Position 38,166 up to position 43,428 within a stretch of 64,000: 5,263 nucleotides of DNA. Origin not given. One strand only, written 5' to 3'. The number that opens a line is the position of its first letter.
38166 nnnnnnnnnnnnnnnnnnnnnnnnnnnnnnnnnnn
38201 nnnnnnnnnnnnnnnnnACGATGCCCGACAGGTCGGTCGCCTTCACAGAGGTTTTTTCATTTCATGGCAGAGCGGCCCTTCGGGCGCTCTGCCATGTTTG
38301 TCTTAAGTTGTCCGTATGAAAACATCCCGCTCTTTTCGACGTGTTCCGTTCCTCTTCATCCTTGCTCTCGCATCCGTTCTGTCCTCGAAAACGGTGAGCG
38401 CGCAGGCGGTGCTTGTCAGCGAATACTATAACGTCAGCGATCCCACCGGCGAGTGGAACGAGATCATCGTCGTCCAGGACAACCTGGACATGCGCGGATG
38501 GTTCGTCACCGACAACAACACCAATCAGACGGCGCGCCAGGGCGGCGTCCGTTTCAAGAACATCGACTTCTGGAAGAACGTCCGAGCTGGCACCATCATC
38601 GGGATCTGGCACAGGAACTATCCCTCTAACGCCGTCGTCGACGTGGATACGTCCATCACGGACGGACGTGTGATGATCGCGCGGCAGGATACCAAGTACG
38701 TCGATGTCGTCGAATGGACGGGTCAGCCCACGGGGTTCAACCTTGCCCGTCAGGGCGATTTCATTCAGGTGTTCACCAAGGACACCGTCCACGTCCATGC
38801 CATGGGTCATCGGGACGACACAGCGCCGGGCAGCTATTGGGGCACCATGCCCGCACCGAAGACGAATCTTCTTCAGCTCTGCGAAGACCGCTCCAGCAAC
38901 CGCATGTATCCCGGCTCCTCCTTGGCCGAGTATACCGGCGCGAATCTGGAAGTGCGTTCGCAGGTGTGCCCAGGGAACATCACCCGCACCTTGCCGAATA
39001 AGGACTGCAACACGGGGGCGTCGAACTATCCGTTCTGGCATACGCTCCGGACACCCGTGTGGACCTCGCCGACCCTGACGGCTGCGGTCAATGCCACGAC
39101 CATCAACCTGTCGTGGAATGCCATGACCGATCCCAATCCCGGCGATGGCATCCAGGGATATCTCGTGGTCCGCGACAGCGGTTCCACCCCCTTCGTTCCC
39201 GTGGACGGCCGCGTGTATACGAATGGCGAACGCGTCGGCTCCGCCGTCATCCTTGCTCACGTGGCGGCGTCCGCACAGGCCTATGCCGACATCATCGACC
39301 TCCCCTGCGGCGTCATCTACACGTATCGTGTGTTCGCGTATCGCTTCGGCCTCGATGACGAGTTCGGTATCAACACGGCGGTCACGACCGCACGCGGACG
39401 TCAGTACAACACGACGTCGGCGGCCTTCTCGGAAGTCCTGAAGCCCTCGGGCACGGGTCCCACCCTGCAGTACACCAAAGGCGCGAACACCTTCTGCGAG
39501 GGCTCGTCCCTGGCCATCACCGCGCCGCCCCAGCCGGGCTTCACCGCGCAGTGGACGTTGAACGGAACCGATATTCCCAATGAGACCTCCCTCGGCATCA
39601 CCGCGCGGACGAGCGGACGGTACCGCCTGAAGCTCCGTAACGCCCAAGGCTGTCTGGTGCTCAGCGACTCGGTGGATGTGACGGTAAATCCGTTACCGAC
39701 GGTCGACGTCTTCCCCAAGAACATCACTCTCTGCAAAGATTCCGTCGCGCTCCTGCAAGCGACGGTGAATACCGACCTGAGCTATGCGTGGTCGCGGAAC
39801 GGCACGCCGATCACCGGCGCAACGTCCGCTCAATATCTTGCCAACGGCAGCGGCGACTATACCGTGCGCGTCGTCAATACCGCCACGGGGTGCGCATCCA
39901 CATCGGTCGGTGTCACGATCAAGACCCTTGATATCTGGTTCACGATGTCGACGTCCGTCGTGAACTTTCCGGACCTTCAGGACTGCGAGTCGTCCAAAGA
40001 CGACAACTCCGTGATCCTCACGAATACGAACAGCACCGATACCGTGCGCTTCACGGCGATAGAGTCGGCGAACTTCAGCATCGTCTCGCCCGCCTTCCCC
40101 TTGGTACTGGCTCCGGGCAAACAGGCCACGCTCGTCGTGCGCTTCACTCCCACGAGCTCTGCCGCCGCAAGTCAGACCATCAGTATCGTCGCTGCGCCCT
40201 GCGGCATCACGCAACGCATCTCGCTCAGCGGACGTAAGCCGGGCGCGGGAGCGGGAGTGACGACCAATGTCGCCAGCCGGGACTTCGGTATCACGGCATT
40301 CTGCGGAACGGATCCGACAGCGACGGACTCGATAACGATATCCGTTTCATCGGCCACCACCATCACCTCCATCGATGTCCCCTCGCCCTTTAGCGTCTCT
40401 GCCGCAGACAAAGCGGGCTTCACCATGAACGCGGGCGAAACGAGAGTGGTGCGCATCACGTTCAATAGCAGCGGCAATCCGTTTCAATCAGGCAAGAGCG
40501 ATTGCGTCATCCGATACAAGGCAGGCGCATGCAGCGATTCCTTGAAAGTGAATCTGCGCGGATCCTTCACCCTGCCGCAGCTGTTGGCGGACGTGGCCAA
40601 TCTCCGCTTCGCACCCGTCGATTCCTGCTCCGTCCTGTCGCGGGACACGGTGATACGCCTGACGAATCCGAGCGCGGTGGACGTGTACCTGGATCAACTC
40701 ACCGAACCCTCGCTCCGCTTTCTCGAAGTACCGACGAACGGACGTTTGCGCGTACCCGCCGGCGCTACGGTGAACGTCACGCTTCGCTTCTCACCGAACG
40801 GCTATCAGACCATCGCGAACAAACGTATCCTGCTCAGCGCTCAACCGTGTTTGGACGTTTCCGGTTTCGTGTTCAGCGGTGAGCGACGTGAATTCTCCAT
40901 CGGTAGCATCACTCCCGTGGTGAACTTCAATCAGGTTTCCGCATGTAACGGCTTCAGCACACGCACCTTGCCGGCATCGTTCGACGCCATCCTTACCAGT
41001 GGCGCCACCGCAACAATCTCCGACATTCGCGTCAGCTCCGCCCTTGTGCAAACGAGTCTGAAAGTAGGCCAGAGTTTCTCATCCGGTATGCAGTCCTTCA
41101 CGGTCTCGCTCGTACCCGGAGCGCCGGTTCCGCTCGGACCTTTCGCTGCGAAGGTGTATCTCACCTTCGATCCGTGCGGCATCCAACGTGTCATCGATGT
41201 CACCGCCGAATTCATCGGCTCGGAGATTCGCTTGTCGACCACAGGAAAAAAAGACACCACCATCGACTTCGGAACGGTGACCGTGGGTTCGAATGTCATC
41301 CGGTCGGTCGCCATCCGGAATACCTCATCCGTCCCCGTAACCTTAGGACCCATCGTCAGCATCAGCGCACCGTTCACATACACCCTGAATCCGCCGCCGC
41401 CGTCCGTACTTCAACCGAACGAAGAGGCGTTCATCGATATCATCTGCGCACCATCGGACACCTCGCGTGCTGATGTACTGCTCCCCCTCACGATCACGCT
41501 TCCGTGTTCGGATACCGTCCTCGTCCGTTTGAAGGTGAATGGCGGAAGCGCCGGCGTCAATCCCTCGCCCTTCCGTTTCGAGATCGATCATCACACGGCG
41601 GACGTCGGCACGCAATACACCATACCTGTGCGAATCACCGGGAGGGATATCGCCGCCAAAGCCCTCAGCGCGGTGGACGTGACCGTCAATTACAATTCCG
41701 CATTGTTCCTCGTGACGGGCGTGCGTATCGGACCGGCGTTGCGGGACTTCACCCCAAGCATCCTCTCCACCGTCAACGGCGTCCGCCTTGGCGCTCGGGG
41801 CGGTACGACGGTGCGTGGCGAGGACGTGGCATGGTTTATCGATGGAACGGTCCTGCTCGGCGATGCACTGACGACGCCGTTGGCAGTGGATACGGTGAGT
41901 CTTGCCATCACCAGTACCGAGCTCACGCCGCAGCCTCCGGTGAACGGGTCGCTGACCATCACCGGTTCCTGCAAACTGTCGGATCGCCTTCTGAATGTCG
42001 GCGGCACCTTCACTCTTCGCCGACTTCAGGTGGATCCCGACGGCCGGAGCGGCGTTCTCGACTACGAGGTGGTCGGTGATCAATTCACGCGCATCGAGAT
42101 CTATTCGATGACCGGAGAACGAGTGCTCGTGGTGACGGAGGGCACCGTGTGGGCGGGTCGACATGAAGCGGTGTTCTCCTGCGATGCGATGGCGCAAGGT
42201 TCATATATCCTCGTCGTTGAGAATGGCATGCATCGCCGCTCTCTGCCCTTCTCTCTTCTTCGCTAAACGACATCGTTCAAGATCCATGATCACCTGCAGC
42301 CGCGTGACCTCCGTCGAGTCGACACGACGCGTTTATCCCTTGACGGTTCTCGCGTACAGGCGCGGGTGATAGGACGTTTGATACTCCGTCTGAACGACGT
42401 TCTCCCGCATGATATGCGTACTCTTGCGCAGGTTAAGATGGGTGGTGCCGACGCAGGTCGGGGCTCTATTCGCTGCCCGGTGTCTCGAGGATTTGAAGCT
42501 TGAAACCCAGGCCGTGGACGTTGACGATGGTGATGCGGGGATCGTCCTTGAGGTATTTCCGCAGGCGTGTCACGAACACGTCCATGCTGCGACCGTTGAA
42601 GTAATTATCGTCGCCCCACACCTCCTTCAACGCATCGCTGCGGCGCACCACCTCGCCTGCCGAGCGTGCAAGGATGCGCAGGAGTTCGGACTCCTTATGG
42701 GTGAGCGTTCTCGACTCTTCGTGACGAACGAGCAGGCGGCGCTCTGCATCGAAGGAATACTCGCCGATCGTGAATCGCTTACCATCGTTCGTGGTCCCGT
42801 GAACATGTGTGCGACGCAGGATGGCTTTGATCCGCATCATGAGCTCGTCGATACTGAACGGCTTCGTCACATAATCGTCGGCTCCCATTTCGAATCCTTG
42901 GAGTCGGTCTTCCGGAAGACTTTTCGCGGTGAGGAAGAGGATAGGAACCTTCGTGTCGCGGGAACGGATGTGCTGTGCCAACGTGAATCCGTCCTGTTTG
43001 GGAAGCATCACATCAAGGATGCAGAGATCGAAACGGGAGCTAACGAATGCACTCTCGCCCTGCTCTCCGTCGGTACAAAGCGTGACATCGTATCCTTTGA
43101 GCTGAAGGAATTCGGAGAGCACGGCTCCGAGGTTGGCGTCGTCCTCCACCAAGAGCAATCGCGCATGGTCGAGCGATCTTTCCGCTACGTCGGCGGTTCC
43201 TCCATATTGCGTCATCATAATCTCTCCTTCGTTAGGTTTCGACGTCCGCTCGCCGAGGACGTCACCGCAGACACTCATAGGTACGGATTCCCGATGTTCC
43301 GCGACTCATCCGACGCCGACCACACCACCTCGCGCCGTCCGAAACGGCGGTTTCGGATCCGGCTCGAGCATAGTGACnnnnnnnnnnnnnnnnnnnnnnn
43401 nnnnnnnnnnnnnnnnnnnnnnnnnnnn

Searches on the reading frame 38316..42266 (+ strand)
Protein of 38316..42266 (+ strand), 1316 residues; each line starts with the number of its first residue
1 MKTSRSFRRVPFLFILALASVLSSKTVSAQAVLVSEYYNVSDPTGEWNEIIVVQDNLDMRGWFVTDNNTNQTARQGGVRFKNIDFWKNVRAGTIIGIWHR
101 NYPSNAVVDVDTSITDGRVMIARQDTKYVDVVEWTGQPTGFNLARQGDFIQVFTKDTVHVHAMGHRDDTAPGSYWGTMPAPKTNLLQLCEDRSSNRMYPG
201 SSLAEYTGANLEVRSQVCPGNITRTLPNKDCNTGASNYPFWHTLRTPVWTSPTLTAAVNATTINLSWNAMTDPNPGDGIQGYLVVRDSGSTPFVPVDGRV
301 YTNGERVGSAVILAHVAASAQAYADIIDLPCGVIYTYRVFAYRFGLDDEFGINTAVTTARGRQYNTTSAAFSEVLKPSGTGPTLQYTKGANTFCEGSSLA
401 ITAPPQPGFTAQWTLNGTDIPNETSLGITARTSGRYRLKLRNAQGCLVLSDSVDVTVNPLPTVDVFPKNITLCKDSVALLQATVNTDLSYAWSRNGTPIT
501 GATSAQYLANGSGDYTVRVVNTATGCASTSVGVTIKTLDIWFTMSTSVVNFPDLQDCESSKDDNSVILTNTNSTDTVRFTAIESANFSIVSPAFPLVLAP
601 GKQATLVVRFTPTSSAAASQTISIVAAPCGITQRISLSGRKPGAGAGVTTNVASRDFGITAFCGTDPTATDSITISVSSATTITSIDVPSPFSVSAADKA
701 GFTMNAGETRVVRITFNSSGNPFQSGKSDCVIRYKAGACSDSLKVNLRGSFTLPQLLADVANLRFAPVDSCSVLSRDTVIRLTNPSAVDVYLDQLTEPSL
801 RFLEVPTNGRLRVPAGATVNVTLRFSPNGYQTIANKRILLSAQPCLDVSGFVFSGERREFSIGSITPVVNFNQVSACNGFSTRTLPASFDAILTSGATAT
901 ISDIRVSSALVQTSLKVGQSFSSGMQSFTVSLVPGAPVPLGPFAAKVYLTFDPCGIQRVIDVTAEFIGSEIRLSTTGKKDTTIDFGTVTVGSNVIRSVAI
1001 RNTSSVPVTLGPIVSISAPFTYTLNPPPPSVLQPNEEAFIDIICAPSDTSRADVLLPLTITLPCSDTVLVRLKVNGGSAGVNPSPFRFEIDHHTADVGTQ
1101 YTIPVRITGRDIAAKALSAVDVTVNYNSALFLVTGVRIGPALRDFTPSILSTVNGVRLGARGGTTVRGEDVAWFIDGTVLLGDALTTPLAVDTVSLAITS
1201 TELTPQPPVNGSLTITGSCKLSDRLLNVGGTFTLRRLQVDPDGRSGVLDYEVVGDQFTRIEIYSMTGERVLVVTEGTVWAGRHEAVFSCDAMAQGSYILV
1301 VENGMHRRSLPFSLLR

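Call 40: search_protein_families(library=pfam, proteins=[window:38316-42266:+], max_evalue=0.001)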
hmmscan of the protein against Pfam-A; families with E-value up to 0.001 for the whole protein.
window:38316-42266:+ (1316 aa): 7 families
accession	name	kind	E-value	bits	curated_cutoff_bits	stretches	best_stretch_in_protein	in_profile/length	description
PF22073.2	Cep192_D4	-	3.1e-12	47.1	35.5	1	562-639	22-109/112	Cep192 domain 4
PF15780.11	ASH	-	6.1e-11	42.8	27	1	973-1051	5-81/98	Abnormal spindle-like microcephaly-assoc'd, ASPM-SPD-2-Hydin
PF22067.2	Cep192_D3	-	1.1e-08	35.5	27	0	561-639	18-97/99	Cep192 domain 3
PF22544.2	HYDIN_VesB_CFA65-like_Ig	-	6e-08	33.3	25.5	0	553-638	11-98/100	HYDIN/CFA65/VesB-like, Ig-like domain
PF13895.12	Ig_2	-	2.5e-05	24.9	27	0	402-457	22-79/79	Immunoglobulin domain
PF07610.17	DUF1573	-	8.3e-05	23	26.1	0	598-627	54-84/98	Protein of unknown function (DUF1573)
PF24798.1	Ig-CFAP74_4th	-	0.00012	22.6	28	0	981-1056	4-77/95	CFAP74 forth Ig-like domain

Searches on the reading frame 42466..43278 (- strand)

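Call 40: search_protein_families(library=pfam, proteins=[window:42466-43278:-], max_evalue=0.001)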
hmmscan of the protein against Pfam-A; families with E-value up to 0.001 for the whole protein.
window:42466-43278:- (270 aa): 2 families
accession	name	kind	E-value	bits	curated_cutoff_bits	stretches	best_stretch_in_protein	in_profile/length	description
PF00072.30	Response_reg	-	5e-27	94.7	30.2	1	42-150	2-110/111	Response regulator receiver domain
PF00486.34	Trans_reg_C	-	1.3e-17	64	26.2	1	190-261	4-77/77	Transcriptional regulatory protein, C terminal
